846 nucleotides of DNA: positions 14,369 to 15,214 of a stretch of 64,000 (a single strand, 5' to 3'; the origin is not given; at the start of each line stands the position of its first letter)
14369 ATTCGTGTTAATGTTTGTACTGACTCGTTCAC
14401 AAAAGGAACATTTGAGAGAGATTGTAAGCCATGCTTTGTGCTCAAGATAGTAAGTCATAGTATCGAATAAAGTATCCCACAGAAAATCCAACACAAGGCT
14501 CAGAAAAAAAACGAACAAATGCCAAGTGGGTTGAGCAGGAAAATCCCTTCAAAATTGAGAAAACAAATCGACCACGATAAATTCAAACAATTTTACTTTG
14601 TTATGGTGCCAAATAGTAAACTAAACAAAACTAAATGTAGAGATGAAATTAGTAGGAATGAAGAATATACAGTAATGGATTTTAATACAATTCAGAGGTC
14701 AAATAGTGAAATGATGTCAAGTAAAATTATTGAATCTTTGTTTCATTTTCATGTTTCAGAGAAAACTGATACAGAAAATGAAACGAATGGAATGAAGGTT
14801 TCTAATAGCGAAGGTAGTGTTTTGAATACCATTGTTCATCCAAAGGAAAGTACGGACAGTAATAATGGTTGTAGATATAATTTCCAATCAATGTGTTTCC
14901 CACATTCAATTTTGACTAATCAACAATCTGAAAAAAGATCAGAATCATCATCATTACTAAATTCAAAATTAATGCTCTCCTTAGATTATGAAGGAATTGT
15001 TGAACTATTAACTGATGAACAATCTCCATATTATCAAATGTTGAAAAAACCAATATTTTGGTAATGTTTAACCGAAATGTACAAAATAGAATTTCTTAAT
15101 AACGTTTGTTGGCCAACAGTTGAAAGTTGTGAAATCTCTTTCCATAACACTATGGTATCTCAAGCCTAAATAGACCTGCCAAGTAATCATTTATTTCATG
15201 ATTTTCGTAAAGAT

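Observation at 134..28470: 28-kb block of four co-amplified, lineage-specific small-protein gene families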

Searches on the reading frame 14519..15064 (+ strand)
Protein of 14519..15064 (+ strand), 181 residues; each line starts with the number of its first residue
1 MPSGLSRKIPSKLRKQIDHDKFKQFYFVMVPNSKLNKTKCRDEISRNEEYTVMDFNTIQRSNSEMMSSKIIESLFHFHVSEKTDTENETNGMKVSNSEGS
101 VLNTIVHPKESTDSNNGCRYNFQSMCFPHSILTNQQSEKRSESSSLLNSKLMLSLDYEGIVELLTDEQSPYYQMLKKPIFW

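Call 7: search_protein_families(library=pfam, max_evalue=1, proteins=[window:14519-15064:+])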
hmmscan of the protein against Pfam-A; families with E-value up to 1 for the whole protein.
window:14519-15064:+ (181 aa): 1 family
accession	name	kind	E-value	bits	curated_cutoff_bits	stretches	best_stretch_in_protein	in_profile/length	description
PF19312.4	NtrY_N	-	0.21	11.4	23.2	1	14-78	154-218/291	NtrY N-terminal region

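Call 66: list_cluster_members(proteins=[window:14519-15064:+, window:16323-16928:+, window:20797-21369:-, window:26909-27415:-, window:22828-23883:+, window:30241-31788:-, window:31841-32551:-, window:33438-33965:-, window:39697-41103:-, window:41203-45285:-])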
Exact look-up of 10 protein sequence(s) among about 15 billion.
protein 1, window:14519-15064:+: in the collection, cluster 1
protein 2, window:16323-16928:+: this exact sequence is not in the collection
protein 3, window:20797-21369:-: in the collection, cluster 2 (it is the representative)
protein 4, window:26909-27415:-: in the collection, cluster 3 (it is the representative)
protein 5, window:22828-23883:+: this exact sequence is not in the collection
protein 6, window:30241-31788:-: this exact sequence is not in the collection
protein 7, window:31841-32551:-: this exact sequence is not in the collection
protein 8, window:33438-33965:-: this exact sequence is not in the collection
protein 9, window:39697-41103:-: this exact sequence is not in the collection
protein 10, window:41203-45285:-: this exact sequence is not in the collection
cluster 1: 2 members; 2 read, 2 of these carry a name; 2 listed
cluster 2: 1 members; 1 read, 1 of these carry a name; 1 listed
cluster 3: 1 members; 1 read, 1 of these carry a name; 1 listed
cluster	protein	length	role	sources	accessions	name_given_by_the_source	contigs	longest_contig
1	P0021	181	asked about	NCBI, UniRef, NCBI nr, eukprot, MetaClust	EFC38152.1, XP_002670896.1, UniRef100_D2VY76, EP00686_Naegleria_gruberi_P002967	predicted protein [Naegleria gruberi] | Predicted protein n=1 Tax=Naegleria gruberi TaxID=5762 RepID=D2VY76_NAEGR | uncharacterized protein NAEGRDRAFT_74017 [Naegleria gruberi]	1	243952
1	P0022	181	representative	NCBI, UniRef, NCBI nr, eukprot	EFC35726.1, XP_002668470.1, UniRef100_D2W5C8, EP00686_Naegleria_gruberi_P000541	predicted protein [Naegleria gruberi] | Predicted protein n=1 Tax=Naegleria gruberi TaxID=5762 RepID=D2W5C8_NAEGR | uncharacterized protein NAEGRDRAFT_76618 [Naegleria gruberi]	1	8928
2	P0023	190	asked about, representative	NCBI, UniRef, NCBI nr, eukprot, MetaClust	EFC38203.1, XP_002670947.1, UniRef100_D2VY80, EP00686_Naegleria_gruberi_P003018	predicted protein [Naegleria gruberi] | Predicted protein n=1 Tax=Naegleria gruberi TaxID=5762 RepID=D2VY80_NAEGR | uncharacterized protein NAEGRDRAFT_81683 [Naegleria gruberi]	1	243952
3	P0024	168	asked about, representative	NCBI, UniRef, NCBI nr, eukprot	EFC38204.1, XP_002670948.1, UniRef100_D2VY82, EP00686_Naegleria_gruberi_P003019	predicted protein [Naegleria gruberi] | Predicted protein n=1 Tax=Naegleria gruberi TaxID=5762 RepID=D2VY82_NAEGR | uncharacterized protein NAEGRDRAFT_74023 [Naegleria gruberi]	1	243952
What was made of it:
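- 14519..15064 (+): Single-copy orphan ORF, 181 aa (EFC38152). A twin at 90% identity or more lies on the 8,928-bp contig (call 66).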
